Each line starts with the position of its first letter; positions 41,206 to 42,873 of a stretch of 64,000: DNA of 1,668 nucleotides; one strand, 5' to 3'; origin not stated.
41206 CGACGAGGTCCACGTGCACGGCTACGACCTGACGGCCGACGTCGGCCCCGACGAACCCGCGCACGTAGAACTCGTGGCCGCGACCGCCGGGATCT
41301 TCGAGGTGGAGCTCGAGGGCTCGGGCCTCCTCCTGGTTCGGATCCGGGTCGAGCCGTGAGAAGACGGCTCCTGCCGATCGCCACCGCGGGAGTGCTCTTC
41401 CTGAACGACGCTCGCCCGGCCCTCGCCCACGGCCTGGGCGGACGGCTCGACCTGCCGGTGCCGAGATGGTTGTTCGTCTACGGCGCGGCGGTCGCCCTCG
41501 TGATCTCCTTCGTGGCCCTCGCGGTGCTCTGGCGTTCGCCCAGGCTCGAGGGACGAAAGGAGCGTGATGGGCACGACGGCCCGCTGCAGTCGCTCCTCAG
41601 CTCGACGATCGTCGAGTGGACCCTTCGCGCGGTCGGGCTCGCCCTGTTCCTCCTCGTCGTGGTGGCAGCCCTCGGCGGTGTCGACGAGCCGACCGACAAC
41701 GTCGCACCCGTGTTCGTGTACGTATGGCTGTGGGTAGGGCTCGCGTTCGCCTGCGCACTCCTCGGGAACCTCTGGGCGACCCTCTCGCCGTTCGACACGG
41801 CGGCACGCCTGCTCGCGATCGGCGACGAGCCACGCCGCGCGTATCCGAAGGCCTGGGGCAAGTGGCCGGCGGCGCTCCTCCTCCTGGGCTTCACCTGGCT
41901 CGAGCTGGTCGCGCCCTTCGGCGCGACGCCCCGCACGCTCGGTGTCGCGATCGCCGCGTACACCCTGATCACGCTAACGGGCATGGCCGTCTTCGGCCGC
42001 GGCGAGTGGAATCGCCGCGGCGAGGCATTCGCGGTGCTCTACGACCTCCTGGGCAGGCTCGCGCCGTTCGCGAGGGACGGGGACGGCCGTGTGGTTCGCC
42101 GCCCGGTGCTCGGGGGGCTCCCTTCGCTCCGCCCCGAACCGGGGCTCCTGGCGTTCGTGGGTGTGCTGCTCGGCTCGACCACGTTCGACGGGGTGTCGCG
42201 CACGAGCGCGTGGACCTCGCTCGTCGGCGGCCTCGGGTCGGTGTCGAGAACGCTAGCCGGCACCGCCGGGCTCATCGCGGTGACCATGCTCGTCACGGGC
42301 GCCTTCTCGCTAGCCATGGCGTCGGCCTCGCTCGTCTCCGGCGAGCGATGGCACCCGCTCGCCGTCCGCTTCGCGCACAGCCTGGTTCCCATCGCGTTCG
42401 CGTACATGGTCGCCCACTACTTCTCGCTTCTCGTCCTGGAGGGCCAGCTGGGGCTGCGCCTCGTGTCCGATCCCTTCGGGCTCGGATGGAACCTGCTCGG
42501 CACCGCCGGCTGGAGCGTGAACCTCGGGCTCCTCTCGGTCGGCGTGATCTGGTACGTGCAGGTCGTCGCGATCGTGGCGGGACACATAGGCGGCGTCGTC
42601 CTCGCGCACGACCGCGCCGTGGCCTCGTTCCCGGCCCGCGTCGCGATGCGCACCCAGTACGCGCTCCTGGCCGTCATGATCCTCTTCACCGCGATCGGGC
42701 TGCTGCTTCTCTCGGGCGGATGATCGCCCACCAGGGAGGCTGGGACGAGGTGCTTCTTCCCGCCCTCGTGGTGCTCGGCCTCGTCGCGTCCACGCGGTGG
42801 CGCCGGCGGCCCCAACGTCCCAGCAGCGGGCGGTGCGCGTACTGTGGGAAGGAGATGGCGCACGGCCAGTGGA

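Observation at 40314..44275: Uncharacterised envelope cluster with a cupredoxin-like anchor protein, a 455-aa polytopic membrane protein, a zinc-ribbon mini-protein, and two lipoproteins (one thioredoxin-like)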

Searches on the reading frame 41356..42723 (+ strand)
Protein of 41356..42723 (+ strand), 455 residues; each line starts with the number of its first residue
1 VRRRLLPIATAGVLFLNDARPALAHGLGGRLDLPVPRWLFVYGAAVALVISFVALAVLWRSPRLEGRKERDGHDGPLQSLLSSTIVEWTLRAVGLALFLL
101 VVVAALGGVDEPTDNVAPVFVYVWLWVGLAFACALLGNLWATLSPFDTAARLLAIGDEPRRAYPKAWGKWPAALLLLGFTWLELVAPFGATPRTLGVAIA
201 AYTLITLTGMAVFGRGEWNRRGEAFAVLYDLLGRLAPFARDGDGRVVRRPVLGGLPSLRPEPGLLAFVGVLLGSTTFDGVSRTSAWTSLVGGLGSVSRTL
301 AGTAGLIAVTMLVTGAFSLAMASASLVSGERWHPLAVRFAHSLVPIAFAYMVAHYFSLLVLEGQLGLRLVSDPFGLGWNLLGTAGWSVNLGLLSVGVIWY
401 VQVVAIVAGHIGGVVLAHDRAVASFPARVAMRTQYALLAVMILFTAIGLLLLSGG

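Call 3: search_protein_families(library=pfam, proteins=[window:41356-42723:+], max_evalue=0.1)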
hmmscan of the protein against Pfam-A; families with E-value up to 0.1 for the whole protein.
window:41356-42723:+ (455 aa): 0 families

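Call 4: search_protein_families(library=ncbifam, proteins=[window:41356-42723:+], max_evalue=0.1)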
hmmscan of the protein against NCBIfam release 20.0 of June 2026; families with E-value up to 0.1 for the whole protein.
window:41356-42723:+ (455 aa): 0 families

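Call 6: find_homologous_proteins(query=window:41356-42723:+)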
Query window:41356-42723:+ (455 aa): 4171 proteins with E <= 0.001 among 8000 candidates; the best 120 are listed.
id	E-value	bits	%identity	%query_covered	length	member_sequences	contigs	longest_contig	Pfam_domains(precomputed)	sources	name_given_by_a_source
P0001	1.5e-286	969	100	100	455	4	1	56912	-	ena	-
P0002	5.6e-243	825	85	96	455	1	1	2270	-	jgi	jgi:hypothetical protein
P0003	6.0e-243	825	84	100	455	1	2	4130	-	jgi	-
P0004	1.4e-201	689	76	95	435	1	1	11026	-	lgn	-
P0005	1.7e-189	649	70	96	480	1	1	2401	-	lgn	-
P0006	5.0e-188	644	70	97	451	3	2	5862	-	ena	-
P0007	3.2e-187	641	69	96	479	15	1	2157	-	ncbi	-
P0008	5.3e-187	641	71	95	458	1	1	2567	-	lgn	-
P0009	9.6e-182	623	67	96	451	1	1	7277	-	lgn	-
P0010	1.1e-177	610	69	95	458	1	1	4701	-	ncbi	-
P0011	1.7e-177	609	66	95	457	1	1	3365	-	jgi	jgi:hypothetical protein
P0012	3.5e-177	608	65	96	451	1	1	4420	-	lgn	-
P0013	2.0e-176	606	64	100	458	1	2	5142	-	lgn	-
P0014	3.5e-176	605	65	96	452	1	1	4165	-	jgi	jgi:hypothetical protein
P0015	1.3e-174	600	64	100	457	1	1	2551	-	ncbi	-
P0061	2.4e-164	566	62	96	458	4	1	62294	-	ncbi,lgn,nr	ncbi:MAG TPA: fenitrothion hydrolase [Actinomycetota bacterium]|nr:fenitrothion hydrolase [Actinomyc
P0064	7.7e-164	564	62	95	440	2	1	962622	-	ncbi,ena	-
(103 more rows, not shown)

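Call 8: search_solved_structures(query=window:41356-42723:+, max_evalue=10)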
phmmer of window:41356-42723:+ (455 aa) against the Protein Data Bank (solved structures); distinct sequences matched with E-value up to 10: 0.

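Call 10: find_encoding_contigs(protein=P0064, flank=6000, max_places=2)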
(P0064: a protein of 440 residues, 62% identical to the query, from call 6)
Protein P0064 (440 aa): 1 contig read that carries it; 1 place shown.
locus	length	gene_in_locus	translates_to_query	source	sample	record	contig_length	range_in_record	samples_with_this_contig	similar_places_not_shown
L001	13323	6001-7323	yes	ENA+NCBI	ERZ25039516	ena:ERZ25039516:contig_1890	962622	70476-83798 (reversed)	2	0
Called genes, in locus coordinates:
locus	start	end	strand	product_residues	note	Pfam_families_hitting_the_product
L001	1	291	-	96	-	-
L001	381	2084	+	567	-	PF00672:HAMP, PF00512:HisKA, PF02518:HATPase_c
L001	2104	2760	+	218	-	PF00300:His_Phos_1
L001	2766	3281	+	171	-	PF11290:DUF3090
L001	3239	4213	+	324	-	-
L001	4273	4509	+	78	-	PF08281:Sigma70_r4_2, PF04545:Sigma70_r4 (weak)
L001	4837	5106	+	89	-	PF01035:DNA_binding_1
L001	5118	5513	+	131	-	PF01243:PNPOx_N, PF12900:Pyridox_ox_2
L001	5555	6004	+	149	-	-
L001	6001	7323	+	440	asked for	-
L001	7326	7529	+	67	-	-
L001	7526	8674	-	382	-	PF08495:FIST, PF10442:FIST_C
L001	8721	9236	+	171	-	PF13302:Acetyltransf_3, PF00583:Acetyltransf_1, PF13523:Acetyltransf_8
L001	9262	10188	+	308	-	PF01694:Rhomboid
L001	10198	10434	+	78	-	-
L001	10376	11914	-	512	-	PF00070:Pyr_redox (faint), PF00890:FAD_binding_2 (faint), PF01266:DAO (weak), PF01593:Amino_oxidase, PF01946:Thi4 (weak), PF03486:HI0933_like (faint), PF12831:FAD_oxidored (weak), PF13450:NAD_binding_8, +1 more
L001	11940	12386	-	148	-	PF00578:AhpC-TSA (weak)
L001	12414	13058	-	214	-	PF00574:CLP_protease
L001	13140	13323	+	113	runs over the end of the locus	PF10604:Polyketide_cyc2, PF08327:AHSA1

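Call 11: find_encoding_contigs(protein=P0001, flank=6000, max_places=2)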
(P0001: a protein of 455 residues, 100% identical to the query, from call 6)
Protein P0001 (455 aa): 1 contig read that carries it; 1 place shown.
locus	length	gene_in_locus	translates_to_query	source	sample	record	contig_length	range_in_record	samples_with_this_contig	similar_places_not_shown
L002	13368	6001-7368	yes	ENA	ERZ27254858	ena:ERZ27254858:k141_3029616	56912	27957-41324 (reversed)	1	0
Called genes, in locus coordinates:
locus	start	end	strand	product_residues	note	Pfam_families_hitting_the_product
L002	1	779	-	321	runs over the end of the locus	PF01544:CorA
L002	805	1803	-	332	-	PF01384:PHO4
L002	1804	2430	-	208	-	PF01865:PhoU_div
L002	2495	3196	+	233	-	PF00300:His_Phos_1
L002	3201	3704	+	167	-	PF11290:DUF3090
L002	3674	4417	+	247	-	PF00454:PI3_PI4_kinase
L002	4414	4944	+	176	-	PF02870:Methyltransf_1N, PF01035:DNA_binding_1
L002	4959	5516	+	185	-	-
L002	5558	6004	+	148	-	-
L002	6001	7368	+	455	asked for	-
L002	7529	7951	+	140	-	-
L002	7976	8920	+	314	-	-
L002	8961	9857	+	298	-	PF01545:Cation_efflux, PF16916:ZT_dimer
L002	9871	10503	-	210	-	PF01467:CTP_transf_like (weak)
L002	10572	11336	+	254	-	PF01008:IF-2B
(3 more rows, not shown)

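Call 12: search_protein_representatives(protein=window:41356-42723:+)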
Query: 455 residues. Proteins with E-value up to 0.001 (for the whole library): 4818; up to 1e-10: 2800; up to 1e-30: 828. The best 150 are listed.
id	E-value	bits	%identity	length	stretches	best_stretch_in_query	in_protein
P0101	7.6e-160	549.3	60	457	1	2-454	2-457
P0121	4.1e-108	378.8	63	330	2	8-265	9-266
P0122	6.6e-105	368.2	53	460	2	168-455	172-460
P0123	2.3e-104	366.4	51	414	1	39-454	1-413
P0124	3.4e-100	352.7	61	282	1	175-455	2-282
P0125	6.5e-100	351.7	47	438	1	23-455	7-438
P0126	9.2e-97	341.3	58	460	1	3-308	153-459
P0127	3.0e-95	336.4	48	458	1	23-453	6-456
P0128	8.0e-95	334.9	48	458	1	4-455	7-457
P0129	5.2e-93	329.0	50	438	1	23-454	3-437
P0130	7.4e-92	325.2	44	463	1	2-453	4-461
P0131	4.1e-90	319.4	45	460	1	9-455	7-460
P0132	6.2e-90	318.8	47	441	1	23-454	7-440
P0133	1.1e-89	318.0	47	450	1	9-455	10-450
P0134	5.8e-88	312.3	45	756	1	1-453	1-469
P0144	2.5e-81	290.4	41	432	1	23-454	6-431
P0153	4.1e-77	276.6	39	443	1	23-455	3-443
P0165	2.9e-74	267.2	41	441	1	23-454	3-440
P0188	2.4e-70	254.3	44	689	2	16-238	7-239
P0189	2.8e-70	254.0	36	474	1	19-453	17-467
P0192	4.7e-70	253.3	43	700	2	11-238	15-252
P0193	5.4e-70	253.1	38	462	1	20-453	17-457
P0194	5.9e-70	253.0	41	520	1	21-454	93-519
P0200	6.1e-69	249.6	39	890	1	20-452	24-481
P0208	4.6e-68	246.7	36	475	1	16-453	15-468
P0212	1.1e-67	245.5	37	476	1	8-453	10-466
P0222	1.2e-66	242.0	43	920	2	10-238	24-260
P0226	6.2e-66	239.7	36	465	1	23-452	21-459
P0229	1.9e-65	238.1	42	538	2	12-238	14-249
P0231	3.9e-65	237.1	35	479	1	6-452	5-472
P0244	4.4e-64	233.6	39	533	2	170-454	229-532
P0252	8.0e-63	229.5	33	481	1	15-452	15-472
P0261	2.8e-62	227.7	33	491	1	21-452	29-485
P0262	4.2e-62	227.1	37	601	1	9-453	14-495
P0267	7.7e-62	226.2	36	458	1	5-455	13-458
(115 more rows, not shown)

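Call 13: search_protein_families(library=pfam, proteins=[P0134, P0188, P0192, P0200, P0222, P0262, P0126, P0194, P0229, P0244], max_evalue=0.01)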
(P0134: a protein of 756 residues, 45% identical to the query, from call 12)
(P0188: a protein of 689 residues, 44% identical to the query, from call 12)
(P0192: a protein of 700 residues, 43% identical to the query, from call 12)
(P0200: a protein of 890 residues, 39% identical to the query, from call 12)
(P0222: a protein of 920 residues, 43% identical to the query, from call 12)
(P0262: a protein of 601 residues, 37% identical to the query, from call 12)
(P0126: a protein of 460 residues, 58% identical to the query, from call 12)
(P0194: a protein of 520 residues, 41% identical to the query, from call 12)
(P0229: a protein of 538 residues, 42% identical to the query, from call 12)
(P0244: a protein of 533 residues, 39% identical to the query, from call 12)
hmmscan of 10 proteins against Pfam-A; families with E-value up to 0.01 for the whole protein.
P0134 (756 aa): 3 families
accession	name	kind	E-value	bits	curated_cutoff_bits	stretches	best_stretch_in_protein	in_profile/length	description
PF15902.12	Sortilin-Vps10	-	1.6e-10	40.8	33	2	582-687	6-123/446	Sortilin, neurotensin receptor 3,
PF02012.26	BNR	-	1.9e-05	24.4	27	0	582-591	3-12/12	BNR/Asp-box repeat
PF14870.12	PSII_BNR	-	4.7e-05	23.2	27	1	640-753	20-140/303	Photosynthesis system II assembly factor YCF48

P0188 (689 aa): 0 families

P0192 (700 aa): 12 families
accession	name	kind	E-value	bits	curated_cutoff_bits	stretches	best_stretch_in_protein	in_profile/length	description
PF00515.34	TPR_1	-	3.7e-15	55.5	27.8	2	631-663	1-33/34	Tetratricopeptide repeat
PF13181.12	TPR_8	-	1.2e-11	44.2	25.7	2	631-663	1-33/34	Tetratricopeptide repeat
PF13432.12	TPR_16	-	8.6e-11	42.5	32.7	2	602-640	2-40/65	Tetratricopeptide repeat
PF07719.23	TPR_2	-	1.6e-10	40.7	27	2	597-629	1-33/34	Tetratricopeptide repeat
PF13414.12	TPR_11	-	5e-10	39.4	26.8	1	604-645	1-42/42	TPR repeat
PF13371.12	TPR_9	-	9.6e-09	35.6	35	1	627-672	25-70/73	Tetratricopeptide repeat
PF13431.12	TPR_17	-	7.2e-08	32.6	24.4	1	619-652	1-34/34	Tetratricopeptide repeat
PF13428.12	TPR_14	-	2.9e-05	24.8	23.5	1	598-638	2-42/44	Tetratricopeptide repeat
PF14559.12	TPR_19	-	3e-05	24.7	25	1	608-670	2-64/68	Tetratricopeptide repeat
PF13424.12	TPR_12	-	3.7e-05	24.3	30.1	1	597-661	3-75/77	Tetratricopeptide repeat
PF13174.12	TPR_6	-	0.00012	22.9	26.3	0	598-628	1-31/33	Tetratricopeptide repeat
PF13525.12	YfiO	-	0.0065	16.7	25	1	598-691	6-106/203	Outer membrane lipoprotein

P0200 (890 aa): 0 families

P0222 (920 aa): 0 families

P0262 (601 aa): 0 families

P0126 (460 aa): 0 families

P0194 (520 aa): 0 families

P0229 (538 aa): 0 families

P0244 (533 aa): 0 families

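Call 16: search_dna_similar(query=window:41356-42723:+, collection=plasmids, mode=protein, max_rows=30, rows=spread)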
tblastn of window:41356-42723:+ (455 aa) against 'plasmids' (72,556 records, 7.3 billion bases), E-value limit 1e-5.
Records with a match: 63; places in all: 66; records where one place covers at least 80% of the query: 22.
Best place of each record, by identity: <60% 63.
By first word of the organism name: Haladaptatus 8; Haloferax 8; Rhizobium 4; Sulfitobacter 4; Halorussus 4; Mycolicibacterium 3; Halomarina 3; Halobaculum 3; Mycobacterium 2; Pseudonocardia 2; and 17 more.
By predicted mobility (MOB-suite, as given by PLSDB): non-mobilizable 54; mobilizable 9.
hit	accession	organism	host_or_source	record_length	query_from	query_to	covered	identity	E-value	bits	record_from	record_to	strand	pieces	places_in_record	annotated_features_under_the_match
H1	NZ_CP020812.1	Mycobacterium dioxanotrophicus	Single cell,river sediment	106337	23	454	95%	42.9%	6e-69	245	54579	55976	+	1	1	hypothetical protein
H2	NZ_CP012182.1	Pseudonocardia sp. EC080610-09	Apterostigma dentigerum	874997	24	451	94%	42.1%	4e-39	158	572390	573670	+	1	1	hypothetical protein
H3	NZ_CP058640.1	Rhodococcus sp. ZPP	cell culture,soil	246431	21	445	93%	36.1%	1e-31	135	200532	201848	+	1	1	hypothetical protein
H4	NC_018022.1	Mycolicibacterium chubuense NBB4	-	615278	23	446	93%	35.9%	6e-37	151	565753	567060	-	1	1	hypothetical protein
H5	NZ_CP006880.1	Rhizobium gallicum bv. gallicum R602sp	Phaseolus vulgaris,whole ...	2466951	13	453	97%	33.3%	1e-31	136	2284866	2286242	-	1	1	record has no annotation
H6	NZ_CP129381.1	Rhizobium sp. SSA_523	single cell,Sea water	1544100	11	453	97%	32.5%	7e-28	124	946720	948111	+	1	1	none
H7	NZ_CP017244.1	Rhizobium etli 8C-3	Phaseolus vulgaris,cell culture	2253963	16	453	96%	32.1%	1e-26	121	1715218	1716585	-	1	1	record has no annotation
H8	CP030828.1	Neorhizobium sp. NCHU2750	Rosa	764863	9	453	98%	31.1%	3e-32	137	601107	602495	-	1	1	hypothetical protein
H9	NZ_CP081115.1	Sulfitobacter sp. M368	-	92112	1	453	100%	29.9%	3e-20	101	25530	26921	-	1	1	hypothetical protein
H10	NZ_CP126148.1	Sagittula sp. MA-2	Cell culture,Coastal seawater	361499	25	453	94%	29.4%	2e-19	99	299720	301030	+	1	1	hypothetical protein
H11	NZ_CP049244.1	Allorhizobium pseudoryzae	cell culture,soil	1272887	5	395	86%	30.9%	3e-29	128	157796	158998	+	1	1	none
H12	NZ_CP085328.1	Haladaptatus salinisoli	cell culture,saline soil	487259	112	453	75%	32.1%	3e-15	86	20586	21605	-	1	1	hypothetical protein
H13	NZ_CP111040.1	Haladaptatus caseinilyticus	cell culture,sediment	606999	112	453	75%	31.0%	2e-20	101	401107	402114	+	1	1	hypothetical protein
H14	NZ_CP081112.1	Sulfitobacter mediterraneus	-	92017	110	453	76%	30.3%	6e-19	97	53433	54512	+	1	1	hypothetical protein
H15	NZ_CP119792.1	Haladaptatus sp. QDMS2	cell culture,sediment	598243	110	453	76%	30.1%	8e-22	106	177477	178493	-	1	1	hypothetical protein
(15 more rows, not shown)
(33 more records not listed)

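Call 17: get_annotated_region(hit=H1, flank=6000)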
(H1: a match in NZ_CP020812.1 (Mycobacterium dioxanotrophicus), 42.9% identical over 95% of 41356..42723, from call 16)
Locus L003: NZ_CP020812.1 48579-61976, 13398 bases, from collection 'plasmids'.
description: Mycobacterium dioxanotrophicus strain PH-06 plasmid unnamed3, complete sequence
organism: Mycobacterium dioxanotrophicus (NCBI taxid 482462)
taxonomy: Bacteria; Actinomycetota; Actinomycetes; Mycobacteriales; Mycobacteriaceae; Mycobacterium; Mycobacterium dioxanotrophicus
host: -; source: Single cell,river sediment; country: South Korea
typing (MOB-suite, as given by PLSDB): non-mobilizable; replicon rep_cluster_1561
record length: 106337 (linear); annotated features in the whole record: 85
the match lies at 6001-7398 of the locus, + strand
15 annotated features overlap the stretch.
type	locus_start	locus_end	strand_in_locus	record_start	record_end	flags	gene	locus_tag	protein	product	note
CDS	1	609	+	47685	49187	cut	-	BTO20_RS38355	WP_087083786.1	aldehyde dehydrogenase family protein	-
CDS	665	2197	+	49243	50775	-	-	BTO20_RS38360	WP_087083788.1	AMP-binding protein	-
CDS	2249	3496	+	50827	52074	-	-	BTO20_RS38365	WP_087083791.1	GAF domain-containing protein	-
CDS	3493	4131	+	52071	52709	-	sigC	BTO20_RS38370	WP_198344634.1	RNA polymerase sigma factor SigC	-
CDS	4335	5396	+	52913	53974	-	-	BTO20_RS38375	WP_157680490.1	hypothetical protein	-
CDS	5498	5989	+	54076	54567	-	-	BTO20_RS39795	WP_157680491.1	hypothetical protein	-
CDS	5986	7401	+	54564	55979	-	-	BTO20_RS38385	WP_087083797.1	hypothetical protein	-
CDS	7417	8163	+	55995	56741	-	-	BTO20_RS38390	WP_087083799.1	zf-HC2 domain-containing protein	-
CDS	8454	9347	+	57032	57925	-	-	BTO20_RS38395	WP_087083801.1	methane monooxygenase/ammonia monooxygenase subunit C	-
CDS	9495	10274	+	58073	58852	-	-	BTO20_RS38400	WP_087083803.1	methane monooxygenase/ammonia monooxygenase subunit A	-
CDS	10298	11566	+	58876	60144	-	-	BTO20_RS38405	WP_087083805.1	methane monooxygenase/ammonia monooxygenase subunit B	-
CDS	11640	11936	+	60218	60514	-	-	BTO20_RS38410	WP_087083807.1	hypothetical protein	-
CDS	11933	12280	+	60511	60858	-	-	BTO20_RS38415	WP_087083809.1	hypothetical protein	-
CDS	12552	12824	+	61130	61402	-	-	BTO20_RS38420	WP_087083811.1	DUF4242 domain-containing protein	-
CDS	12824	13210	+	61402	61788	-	-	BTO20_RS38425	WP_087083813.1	hypothetical protein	-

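Call 18: get_annotated_region(hit=H8, flank=6000)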
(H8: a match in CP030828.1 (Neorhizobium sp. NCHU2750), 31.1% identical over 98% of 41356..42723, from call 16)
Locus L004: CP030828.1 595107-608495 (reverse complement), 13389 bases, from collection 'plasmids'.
description: Neorhizobium sp. NCHU2750 plasmid pNCHU2750a, complete sequence
organism: Neorhizobium sp. NCHU2750 (NCBI taxid 1825976)
taxonomy: Bacteria; Pseudomonadota; Alphaproteobacteria; Hyphomicrobiales; Rhizobiaceae; Neorhizobium; Neorhizobium sp. NCHU2750
host: -; source: Rosa; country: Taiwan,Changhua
typing (MOB-suite, as given by PLSDB): non-mobilizable
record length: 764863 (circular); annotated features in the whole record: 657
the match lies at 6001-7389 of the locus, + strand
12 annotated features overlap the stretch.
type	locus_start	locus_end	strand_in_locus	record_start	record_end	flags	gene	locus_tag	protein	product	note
CDS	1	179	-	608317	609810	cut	hnr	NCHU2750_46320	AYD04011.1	6-hydroxynicotinate reductase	-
CDS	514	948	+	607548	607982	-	-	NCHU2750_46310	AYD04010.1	MarR family transcriptional regulator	-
CDS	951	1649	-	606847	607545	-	livF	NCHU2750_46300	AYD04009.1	branched-chain amino acid ABC transporter ATP-binding protein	-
CDS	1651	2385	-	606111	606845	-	livG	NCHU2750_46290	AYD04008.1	branched-chain amino acid ABC transporter ATP-binding protein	-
CDS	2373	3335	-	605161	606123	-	livM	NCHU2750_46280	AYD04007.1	branched-chain amino acid ABC transporter permease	-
CDS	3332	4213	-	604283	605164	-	livH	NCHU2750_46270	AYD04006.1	branched-chain amino acid ABC transporter permease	-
CDS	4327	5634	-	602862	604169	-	livK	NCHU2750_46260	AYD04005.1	branched-chain amino acid ABC transporter substrate-binding protein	-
CDS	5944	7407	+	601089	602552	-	-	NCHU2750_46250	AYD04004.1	hypothetical protein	-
CDS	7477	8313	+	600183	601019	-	fpr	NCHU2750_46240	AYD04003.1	ferredoxin NADP reductase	-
CDS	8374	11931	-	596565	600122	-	nicB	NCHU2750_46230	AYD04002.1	nicotinate dehydrogenase subunit B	-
CDS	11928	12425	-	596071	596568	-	nicA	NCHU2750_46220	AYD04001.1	nicotinate dehydrogenase subunit A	-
CDS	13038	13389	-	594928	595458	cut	rutF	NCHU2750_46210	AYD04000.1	flavin reductase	-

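Call 19: get_annotated_region(hit=H9, flank=6000)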
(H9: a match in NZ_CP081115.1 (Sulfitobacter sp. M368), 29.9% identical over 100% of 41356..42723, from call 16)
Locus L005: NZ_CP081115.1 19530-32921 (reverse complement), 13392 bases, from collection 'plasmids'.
description: Sulfitobacter sp. M368 plasmid unnamed2, complete sequence
organism: Sulfitobacter sp. M368 (NCBI taxid 2867021)
taxonomy: Bacteria; Pseudomonadota; Alphaproteobacteria; Rhodobacterales; Roseobacteraceae; Sulfitobacter; Sulfitobacter sp. M368
host: -; source: -; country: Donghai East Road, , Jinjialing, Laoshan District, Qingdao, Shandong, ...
typing (MOB-suite, as given by PLSDB): non-mobilizable
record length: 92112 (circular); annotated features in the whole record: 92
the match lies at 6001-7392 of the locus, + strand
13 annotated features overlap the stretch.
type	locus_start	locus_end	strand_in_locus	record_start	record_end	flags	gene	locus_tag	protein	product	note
CDS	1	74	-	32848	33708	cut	-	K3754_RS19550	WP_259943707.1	UPF0280 family protein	-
CDS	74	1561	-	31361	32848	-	-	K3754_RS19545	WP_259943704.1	6-hydroxynicotinate reductase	-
CDS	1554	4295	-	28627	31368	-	-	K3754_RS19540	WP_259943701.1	molybdopterin cofactor-binding domain-containing protein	-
CDS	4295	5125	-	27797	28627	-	-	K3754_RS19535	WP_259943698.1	FAD binding domain-containing protein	-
CDS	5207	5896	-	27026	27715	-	-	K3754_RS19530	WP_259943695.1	copper chaperone PCu(A)C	-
CDS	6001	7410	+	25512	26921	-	-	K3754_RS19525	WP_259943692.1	hypothetical protein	-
CDS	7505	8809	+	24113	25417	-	-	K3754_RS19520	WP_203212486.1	ABC transporter substrate-binding protein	-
CDS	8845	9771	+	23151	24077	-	-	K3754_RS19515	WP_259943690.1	branched-chain amino acid ABC transporter permease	GO:0015803 - branched-chain amino acid transport [Evidence IEA]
CDS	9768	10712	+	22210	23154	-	-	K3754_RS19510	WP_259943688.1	branched-chain amino acid ABC transporter permease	GO:0015803 - branched-chain amino acid transport [Evidence IEA]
CDS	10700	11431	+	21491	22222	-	-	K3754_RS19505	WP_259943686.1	ABC transporter ATP-binding protein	-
CDS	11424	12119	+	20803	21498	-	-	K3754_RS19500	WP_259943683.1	ABC transporter ATP-binding protein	-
CDS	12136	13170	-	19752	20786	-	-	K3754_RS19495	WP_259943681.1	GlxA family transcriptional regulator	-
CDS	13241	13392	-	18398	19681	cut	-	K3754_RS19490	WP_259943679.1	MFS transporter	GO:0055085 - transmembrane transport [Evidence IEA]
